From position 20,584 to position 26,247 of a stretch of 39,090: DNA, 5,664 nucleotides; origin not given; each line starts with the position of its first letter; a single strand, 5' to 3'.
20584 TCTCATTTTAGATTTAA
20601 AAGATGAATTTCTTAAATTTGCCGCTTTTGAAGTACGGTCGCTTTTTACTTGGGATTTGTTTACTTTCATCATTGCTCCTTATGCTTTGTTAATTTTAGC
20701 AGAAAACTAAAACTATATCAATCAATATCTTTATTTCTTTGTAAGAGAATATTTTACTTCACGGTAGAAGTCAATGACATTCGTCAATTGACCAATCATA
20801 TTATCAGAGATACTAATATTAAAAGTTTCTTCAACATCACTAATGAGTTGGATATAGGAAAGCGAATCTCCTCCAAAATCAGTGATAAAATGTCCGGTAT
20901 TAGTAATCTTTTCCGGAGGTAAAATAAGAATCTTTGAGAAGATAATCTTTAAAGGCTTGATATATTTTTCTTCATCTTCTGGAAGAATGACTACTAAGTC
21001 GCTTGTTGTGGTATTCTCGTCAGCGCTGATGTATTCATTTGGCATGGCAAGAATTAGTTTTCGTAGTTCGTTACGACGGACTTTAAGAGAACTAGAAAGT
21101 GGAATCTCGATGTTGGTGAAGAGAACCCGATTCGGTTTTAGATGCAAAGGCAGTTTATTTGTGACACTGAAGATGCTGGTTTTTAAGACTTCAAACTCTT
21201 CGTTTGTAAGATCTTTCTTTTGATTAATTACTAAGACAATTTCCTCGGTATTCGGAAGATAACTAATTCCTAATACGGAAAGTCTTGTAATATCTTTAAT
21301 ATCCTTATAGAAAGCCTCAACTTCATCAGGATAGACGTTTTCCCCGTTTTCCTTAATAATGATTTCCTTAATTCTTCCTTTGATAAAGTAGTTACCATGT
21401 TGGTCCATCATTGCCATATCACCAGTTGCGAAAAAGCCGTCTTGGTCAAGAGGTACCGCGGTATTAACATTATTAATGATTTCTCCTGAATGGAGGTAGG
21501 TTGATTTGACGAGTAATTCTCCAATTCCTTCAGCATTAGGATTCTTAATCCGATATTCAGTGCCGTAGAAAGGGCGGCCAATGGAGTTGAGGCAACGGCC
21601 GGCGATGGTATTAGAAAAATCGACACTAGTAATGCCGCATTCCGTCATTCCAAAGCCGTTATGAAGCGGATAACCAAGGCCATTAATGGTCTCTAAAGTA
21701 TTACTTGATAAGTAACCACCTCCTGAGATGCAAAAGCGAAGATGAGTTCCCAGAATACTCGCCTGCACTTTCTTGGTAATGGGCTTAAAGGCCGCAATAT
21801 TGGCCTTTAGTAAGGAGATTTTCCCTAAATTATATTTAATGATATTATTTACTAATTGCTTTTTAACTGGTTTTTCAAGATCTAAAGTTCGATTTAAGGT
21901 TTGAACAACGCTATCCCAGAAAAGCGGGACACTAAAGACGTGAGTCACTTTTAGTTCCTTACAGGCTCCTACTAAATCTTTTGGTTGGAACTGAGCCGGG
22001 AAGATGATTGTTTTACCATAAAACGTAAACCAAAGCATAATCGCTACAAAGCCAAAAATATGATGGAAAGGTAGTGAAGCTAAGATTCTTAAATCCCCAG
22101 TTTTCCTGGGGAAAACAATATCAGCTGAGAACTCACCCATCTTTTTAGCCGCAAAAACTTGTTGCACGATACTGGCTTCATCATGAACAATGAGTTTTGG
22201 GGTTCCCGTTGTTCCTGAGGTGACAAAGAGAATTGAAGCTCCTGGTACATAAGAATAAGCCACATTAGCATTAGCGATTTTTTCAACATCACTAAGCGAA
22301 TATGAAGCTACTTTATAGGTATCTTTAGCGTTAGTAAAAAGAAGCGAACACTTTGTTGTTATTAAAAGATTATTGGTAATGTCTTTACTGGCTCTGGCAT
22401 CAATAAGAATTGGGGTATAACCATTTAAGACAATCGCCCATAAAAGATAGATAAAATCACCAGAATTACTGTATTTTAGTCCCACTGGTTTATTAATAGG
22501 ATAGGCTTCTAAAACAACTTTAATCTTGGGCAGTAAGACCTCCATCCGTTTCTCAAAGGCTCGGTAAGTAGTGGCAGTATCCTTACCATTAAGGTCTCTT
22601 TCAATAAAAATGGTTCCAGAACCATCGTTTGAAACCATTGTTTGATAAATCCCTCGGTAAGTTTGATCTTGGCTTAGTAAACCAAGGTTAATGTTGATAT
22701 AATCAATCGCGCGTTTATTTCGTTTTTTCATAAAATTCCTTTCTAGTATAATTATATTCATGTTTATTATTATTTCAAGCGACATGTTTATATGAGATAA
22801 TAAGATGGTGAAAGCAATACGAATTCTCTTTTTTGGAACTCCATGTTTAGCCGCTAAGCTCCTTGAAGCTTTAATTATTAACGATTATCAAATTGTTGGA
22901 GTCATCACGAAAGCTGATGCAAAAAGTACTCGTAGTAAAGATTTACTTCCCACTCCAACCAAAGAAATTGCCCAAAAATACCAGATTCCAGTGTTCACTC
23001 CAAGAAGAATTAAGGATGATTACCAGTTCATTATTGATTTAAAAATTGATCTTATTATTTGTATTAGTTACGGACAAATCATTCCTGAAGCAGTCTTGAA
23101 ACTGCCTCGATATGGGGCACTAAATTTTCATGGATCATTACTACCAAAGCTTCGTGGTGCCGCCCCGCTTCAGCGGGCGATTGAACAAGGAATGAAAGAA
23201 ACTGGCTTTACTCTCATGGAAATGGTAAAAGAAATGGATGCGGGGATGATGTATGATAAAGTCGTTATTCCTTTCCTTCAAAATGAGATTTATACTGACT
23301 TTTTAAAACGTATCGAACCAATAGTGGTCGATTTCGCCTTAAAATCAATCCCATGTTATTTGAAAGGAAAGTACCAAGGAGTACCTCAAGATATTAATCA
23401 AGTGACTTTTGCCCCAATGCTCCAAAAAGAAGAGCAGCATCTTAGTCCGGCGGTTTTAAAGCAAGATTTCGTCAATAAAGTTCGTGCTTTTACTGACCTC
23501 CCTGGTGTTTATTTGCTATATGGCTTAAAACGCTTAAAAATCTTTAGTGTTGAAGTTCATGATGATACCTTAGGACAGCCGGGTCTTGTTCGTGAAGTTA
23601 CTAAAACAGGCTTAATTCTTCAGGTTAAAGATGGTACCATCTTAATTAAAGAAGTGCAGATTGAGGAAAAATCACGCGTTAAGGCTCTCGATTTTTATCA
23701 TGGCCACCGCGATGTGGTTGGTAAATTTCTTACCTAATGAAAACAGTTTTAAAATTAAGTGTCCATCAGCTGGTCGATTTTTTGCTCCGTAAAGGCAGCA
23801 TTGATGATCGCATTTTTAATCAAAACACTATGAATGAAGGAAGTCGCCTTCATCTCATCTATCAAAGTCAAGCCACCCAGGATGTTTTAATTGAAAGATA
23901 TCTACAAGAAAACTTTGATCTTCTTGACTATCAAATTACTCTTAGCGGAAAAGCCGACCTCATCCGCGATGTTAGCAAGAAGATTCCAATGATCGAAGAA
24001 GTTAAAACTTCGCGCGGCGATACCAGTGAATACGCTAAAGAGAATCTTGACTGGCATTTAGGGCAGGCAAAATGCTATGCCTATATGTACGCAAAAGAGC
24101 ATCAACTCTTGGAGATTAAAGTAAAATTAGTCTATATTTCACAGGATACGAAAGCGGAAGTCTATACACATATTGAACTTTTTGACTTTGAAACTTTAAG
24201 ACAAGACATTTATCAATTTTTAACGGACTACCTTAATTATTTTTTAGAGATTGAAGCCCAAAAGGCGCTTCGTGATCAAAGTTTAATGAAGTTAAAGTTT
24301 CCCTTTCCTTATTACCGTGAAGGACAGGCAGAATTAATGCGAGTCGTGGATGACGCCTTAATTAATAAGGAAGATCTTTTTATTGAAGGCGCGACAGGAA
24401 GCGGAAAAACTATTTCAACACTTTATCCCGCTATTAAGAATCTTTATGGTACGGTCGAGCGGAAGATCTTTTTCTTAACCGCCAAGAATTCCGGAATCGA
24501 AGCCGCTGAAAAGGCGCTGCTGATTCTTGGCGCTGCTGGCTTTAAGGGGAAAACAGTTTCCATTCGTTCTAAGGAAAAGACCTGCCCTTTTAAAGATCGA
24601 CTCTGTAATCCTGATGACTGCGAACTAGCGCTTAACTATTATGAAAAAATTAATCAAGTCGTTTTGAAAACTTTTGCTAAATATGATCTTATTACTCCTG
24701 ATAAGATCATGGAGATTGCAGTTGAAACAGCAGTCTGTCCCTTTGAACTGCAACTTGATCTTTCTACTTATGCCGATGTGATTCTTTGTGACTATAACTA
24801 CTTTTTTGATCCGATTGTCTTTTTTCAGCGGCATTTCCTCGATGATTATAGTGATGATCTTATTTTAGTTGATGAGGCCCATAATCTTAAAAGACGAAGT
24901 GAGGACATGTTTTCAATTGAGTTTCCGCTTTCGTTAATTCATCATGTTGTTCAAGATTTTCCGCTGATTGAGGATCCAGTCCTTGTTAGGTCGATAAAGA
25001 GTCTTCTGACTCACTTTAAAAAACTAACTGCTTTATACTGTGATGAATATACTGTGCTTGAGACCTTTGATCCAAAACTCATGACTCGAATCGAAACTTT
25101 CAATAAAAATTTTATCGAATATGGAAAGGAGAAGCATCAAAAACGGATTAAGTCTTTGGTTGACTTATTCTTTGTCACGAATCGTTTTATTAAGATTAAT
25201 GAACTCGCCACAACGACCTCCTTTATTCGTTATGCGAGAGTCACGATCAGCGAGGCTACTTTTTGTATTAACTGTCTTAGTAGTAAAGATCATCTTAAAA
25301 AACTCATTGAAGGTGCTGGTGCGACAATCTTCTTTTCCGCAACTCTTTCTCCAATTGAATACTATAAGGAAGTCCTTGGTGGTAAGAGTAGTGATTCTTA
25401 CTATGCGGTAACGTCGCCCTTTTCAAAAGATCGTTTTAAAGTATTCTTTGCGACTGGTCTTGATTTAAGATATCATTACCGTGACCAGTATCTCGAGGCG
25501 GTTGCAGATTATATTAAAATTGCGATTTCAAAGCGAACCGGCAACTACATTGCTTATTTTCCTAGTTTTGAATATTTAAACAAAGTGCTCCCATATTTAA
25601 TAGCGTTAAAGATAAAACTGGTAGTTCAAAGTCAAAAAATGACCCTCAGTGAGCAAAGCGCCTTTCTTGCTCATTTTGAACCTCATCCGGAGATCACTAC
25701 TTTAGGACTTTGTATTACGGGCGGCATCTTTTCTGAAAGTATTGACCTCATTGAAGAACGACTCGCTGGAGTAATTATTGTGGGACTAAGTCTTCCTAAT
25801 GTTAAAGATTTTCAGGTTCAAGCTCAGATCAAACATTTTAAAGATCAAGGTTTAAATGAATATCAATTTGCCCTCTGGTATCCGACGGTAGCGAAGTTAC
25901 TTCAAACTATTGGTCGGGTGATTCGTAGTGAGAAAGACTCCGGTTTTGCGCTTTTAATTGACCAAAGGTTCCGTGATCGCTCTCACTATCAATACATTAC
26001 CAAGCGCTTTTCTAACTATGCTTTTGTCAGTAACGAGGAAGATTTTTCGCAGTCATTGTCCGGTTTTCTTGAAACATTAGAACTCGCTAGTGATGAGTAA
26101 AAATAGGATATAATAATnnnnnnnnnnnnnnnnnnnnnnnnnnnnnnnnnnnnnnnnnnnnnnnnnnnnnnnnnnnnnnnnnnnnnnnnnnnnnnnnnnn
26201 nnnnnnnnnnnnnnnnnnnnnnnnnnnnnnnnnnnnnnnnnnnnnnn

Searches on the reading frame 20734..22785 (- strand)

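Call 54: search_protein_families(library=pfam, proteins=[window:20734-22785:-], max_evalue=0.00001)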
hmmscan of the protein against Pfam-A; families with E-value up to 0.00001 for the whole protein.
window:20734-22785:- (684 aa): 2 families
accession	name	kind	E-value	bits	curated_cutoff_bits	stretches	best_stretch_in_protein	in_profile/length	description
PF00501.34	AMP-binding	-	6.7e-37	127.6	29.9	1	99-432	47-380/384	AMP-binding enzyme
PF00550.31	PP-binding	-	5.2e-08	33.5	20.8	1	612-673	3-63/67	Phosphopantetheine attachment site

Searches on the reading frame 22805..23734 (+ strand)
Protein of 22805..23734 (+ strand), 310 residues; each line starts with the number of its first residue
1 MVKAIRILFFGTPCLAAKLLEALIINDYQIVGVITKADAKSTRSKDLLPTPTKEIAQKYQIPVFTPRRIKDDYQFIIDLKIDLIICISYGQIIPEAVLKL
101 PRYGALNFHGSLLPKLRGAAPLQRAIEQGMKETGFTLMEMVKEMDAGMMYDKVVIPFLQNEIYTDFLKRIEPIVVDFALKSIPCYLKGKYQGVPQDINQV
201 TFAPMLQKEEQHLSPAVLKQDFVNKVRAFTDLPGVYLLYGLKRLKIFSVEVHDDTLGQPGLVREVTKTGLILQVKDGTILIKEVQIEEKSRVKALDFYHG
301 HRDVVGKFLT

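Call 55: search_protein_families(library=pfam, proteins=[window:22805-23734:+], max_evalue=0.00001)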
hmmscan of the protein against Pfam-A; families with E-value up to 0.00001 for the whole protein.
window:22805-23734:+ (310 aa): 2 families
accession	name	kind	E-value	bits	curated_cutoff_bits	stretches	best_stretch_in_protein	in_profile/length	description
PF00551.24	Formyl_trans_N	-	4.7e-29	101.9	26.1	1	6-170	2-169/181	Formyl transferase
PF02911.23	Formyl_trans_C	-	5.1e-15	55.9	21.1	1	223-302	19-100/100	Formyl transferase, C-terminal domain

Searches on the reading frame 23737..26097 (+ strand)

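Call 55: search_protein_families(library=pfam, proteins=[window:23737-26097:+], max_evalue=0.00001)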
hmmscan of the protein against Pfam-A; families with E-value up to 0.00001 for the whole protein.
window:23737-26097:+ (787 aa): 4 families
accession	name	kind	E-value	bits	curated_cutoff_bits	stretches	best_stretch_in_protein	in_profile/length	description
PF13307.12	Helicase_C_2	-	9.1e-32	110.9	25.3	1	597-759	5-168/170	Helicase C-terminal domain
PF06733.21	DEAD_2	-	2.4e-11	44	21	1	287-396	62-167/172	DEAD_2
PF00270.35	DEAD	-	3.7e-06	27.2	26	0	206-238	10-40/167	DEAD/DEAH box helicase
PF04851.21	ResIII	-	4.1e-06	27.2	22.5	0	194-387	5-140/164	Type III restriction enzyme, res subunit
